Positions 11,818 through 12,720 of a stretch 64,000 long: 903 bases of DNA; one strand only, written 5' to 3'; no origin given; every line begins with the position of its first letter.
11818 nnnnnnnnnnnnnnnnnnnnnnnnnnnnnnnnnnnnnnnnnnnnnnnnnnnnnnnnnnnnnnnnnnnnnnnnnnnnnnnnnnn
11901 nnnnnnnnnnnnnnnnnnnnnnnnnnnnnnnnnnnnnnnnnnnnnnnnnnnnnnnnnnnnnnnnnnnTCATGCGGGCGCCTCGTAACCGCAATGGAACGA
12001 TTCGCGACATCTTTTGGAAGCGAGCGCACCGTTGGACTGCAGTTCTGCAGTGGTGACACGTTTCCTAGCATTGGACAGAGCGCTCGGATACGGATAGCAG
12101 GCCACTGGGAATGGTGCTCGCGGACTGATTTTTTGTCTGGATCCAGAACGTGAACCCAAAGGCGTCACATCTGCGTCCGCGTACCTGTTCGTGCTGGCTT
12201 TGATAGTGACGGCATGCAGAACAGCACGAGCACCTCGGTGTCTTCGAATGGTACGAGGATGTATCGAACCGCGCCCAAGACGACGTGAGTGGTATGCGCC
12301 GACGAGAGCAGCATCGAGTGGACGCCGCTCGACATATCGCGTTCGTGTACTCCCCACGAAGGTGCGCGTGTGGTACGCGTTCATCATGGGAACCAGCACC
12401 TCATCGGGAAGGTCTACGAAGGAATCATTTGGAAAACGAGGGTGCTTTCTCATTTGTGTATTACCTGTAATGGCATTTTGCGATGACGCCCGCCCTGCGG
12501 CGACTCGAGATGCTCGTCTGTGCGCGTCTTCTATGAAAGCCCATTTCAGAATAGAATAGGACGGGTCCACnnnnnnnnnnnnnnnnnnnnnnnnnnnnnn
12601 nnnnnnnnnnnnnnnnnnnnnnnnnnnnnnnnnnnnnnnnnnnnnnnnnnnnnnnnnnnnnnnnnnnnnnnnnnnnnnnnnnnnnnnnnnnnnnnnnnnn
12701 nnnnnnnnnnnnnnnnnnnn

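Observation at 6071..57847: Near-identical 738-bp inverted repeat pair bracketing about 50 kb of housekeeping genes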

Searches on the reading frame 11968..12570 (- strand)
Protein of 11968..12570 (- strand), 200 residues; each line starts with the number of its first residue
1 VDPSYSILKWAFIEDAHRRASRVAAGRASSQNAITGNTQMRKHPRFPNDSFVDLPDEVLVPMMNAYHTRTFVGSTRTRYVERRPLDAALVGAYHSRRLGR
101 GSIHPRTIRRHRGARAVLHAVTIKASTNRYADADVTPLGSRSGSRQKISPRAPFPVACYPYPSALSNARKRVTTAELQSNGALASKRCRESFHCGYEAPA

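Call 49: search_protein_families(library=pfam, max_evalue=0.01, proteins=[window:11968-12570:-])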
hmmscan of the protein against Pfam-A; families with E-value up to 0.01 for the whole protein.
window:11968-12570:- (200 aa): 0 families
